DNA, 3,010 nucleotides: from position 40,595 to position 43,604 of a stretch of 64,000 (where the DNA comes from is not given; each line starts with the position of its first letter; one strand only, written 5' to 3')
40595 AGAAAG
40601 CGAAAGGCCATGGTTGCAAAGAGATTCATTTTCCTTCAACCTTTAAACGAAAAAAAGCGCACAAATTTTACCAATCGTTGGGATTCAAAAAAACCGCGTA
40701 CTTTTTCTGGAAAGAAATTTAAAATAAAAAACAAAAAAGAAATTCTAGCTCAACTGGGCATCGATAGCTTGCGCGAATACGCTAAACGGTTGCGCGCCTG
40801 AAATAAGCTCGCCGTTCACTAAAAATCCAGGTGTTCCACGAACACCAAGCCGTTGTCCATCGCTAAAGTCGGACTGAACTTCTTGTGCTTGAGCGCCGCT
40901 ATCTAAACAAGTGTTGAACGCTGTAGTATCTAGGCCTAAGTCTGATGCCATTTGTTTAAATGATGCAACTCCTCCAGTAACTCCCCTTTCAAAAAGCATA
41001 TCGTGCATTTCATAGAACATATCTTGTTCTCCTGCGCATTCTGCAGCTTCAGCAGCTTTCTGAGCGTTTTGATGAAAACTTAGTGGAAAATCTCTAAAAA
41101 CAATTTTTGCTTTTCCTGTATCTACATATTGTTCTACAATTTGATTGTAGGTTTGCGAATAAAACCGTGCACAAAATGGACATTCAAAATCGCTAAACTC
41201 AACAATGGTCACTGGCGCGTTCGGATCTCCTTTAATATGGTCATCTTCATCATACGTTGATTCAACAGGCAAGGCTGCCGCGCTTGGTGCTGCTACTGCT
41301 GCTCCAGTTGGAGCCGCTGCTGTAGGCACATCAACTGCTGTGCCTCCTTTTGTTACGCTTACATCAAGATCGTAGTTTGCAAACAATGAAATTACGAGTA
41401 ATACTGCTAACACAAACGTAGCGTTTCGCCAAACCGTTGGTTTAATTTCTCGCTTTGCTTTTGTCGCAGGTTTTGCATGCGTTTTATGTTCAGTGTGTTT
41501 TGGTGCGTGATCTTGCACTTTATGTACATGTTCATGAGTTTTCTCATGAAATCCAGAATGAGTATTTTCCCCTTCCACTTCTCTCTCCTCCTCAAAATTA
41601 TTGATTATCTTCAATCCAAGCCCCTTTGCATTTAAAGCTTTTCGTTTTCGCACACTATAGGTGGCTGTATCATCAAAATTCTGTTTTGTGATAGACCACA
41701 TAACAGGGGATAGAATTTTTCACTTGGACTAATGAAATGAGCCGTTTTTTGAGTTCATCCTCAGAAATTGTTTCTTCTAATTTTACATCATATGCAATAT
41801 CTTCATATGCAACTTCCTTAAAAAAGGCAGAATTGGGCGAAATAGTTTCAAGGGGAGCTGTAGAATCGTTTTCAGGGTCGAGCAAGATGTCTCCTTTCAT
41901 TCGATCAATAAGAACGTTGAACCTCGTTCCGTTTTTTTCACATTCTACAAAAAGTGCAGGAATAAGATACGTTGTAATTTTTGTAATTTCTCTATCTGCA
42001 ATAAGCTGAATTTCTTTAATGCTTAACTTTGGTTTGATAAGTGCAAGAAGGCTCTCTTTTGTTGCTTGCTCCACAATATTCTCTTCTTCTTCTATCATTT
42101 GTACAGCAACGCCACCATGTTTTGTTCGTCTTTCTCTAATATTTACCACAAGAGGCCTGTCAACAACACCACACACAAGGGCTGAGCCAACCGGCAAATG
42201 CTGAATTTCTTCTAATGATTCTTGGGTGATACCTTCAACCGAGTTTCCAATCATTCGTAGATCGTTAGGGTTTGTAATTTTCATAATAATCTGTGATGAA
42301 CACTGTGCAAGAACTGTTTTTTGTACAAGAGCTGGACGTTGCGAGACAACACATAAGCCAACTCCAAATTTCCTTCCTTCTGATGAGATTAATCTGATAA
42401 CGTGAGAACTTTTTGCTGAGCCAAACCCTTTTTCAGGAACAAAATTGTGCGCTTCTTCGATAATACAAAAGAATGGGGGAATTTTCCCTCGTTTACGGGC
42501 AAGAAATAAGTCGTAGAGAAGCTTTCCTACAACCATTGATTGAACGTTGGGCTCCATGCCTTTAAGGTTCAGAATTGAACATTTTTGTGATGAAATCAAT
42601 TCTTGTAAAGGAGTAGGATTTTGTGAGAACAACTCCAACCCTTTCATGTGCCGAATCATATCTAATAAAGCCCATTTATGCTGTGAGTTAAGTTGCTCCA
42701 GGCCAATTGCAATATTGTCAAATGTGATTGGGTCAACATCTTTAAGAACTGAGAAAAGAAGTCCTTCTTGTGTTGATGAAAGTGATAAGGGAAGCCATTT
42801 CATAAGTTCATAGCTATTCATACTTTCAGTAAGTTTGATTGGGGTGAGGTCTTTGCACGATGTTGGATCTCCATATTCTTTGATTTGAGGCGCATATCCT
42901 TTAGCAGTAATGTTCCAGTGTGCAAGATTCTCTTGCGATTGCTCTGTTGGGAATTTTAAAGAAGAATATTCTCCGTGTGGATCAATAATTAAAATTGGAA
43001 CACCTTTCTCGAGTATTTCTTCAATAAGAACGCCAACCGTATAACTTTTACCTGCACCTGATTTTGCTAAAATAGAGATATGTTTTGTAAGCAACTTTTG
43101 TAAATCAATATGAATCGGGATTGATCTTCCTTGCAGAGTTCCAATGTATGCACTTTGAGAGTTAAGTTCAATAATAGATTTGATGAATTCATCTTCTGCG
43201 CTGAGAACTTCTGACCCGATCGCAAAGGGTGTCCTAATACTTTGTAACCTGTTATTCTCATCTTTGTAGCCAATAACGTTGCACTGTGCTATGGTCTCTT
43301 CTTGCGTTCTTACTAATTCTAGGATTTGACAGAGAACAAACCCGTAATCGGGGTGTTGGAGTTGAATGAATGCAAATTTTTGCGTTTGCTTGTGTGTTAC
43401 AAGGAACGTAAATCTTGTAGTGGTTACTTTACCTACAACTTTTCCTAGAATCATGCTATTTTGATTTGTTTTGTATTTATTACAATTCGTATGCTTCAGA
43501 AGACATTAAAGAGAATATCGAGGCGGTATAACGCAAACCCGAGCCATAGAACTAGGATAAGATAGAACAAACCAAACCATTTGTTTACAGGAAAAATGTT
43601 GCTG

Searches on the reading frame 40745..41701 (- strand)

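Call 3: search_protein_families(library=pfam, proteins=[window:40745-41701:-], max_evalue=0.01)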
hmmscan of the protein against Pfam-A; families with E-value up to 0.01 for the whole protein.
window:40745-41701:- (318 aa): 3 families
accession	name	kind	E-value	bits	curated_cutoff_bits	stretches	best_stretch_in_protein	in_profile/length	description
PF13462.12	Thioredoxin_4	-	3.3e-35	122.2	23.2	1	152-315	3-165/165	Thioredoxin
PF01323.26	DSBA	-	1.8e-21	77.2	25.6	1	165-313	1-190/191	DSBA-like thioredoxin domain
PF13098.12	Thioredoxin_2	-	4.3e-05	24.2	27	1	164-312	7-103/104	Thioredoxin-like domain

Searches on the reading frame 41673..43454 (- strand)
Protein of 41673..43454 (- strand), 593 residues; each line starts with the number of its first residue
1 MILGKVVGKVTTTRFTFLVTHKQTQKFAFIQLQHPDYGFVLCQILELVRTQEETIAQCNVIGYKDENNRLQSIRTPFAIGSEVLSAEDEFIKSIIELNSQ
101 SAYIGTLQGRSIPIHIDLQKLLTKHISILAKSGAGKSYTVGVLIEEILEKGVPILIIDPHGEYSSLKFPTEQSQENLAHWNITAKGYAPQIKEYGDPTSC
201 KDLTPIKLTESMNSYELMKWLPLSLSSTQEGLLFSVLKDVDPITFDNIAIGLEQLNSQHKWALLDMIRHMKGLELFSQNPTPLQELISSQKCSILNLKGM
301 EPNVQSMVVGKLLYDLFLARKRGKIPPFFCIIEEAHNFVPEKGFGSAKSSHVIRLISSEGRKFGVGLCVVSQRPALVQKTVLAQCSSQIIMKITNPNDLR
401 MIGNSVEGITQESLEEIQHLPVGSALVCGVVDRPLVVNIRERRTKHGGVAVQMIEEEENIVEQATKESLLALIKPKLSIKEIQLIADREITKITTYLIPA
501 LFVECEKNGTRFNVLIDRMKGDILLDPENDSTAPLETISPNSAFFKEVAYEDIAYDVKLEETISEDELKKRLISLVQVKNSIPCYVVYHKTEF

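Call 3: search_protein_families(library=pfam, proteins=[window:41673-43454:-], max_evalue=0.01)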
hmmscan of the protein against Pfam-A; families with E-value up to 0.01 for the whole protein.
window:41673-43454:- (593 aa): 2 families
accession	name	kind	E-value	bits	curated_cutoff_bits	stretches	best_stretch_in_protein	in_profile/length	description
PF01935.23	DUF87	-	1.6e-31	110.6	23.2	1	103-314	2-218/220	Helicase HerA, central domain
PF05872.18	HerA_C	-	2e-07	30.5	22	0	348-429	280-363/502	Helicase HerA-like C-terminal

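Call 32: search_protein_families(library=padloc, proteins=[window:41673-43454:-], max_evalue=0.01)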
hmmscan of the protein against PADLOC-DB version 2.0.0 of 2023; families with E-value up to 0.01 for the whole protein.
window:41673-43454:- (593 aa): 17 families
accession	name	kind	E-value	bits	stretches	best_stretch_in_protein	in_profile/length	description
PDLC04105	HerA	-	2.1e-44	150.1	2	288-454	377-550/576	-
PDLC04102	HerA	-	2e-33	113.6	2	304-443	482-623/654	-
PDLC04103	HerA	-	7.8e-32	108.3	2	68-173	110-222/579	-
PDLC02185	HerA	-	3e-30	103.5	2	292-437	408-559/585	-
PDLC04140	mad8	-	4.5e-30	103.2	1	113-454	19-314/314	mads_8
PDLC04097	HerA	-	3.8e-27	93.2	2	307-443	452-596/618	-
PDLC04100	HerA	-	4.1e-27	93.1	2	292-430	402-545/580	-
PDLC04098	HerA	-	5.4e-27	92.6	2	320-444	520-651/686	-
PDLC04106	HerA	-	7.3e-27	92.2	2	306-440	488-629/667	-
PDLC02188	HerA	-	5.4e-25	86.3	2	327-443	428-546/578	-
PDLC04104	HerA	-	4.8e-19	66.3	1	307-429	200-325/379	-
PDLC01055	HerA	-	9.2e-19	65.6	2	283-438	375-523/532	Type III coevolved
PDLC02684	DndH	-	3.2e-12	42.8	2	262-372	1526-1636/1715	DndH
PDLC02685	DndH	-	1.4e-08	31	1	119-373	1330-1600/1678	DndH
PDLC04101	HerA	-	2.8e-07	27.6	1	115-168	160-214/400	-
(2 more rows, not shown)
